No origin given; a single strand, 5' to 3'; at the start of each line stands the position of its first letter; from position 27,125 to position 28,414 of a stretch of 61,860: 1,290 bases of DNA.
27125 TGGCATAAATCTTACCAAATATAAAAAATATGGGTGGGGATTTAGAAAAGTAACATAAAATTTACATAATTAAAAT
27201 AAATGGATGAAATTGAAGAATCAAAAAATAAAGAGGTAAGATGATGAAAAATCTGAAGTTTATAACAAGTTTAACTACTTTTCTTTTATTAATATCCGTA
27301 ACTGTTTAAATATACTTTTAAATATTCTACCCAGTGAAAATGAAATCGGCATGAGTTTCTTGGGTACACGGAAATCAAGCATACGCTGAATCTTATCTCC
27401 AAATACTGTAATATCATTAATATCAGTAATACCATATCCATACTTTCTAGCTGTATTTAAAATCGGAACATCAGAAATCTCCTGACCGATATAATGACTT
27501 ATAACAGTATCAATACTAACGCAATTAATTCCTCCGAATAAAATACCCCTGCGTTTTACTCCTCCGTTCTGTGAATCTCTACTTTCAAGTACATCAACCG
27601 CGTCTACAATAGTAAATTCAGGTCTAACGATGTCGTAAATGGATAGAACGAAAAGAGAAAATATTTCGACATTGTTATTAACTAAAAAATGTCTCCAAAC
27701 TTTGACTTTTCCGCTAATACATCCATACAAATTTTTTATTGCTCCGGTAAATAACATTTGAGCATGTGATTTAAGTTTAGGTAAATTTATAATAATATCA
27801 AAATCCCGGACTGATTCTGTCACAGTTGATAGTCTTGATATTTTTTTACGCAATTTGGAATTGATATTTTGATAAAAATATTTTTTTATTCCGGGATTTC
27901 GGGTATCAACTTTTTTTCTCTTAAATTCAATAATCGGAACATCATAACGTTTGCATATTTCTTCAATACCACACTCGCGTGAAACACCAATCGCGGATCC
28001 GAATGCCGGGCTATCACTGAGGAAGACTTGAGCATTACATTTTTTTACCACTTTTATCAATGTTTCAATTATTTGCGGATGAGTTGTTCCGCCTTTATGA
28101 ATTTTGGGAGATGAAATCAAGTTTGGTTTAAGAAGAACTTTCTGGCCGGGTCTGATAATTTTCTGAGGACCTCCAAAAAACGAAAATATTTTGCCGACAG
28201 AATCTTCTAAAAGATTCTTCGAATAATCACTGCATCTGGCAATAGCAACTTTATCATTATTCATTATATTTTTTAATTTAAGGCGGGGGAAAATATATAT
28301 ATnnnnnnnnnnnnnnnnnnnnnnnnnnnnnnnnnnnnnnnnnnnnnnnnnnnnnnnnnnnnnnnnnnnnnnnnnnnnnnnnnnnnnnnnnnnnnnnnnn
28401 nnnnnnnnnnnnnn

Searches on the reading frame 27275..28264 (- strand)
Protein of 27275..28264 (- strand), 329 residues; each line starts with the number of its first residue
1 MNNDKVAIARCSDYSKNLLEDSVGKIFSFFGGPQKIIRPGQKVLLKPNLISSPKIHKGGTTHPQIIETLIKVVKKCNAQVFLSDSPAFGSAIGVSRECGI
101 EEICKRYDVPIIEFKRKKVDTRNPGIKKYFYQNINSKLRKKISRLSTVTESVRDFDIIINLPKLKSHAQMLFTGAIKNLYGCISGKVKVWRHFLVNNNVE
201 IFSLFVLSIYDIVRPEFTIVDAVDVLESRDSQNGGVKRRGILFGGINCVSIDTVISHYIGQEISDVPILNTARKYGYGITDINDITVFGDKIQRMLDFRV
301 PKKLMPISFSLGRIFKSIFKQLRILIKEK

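Call 12: find_encoding_contigs(protein=window:27275-28264:-, flank=10000, max_places=6)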
Protein window:27275-28264:- (329 aa): 2 contigs read that carry it; 1 place shown.
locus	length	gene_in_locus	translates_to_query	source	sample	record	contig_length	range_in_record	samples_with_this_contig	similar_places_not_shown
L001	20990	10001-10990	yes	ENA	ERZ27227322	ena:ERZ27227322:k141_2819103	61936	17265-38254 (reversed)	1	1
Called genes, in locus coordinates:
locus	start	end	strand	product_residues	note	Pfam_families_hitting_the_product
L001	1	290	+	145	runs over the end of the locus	-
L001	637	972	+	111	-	PF09685:MamF_MmsF (weak)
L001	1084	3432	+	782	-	-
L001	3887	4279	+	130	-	PF07719:TPR_2 (faint), PF00515:TPR_1 (weak)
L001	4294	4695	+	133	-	PF02577:BFN_dom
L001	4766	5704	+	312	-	PF00890:FAD_binding_2 (weak), PF01134:GIDA (faint), PF01266:DAO (faint), PF01946:Thi4 (weak), PF07992:Pyr_redox_2, PF12831:FAD_oxidored (weak), PF13738:Pyr_redox_3, PF00070:Pyr_redox, +1 more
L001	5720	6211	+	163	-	PF00578:AhpC-TSA, PF08534:Redoxin, PF00085:Thioredoxin (weak), PF13098:Thioredoxin_2 (weak), PF13905:Thioredoxin_8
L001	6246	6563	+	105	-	-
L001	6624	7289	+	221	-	PF00702:Hydrolase, PF13419:HAD_2, PF13242:Hydrolase_like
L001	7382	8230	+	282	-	PF01261:AP_endonuc_2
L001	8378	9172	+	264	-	PF04784:DUF547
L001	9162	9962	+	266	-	PF00795:CN_hydrolase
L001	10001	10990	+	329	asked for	PF04015:DUF362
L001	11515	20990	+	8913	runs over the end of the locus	?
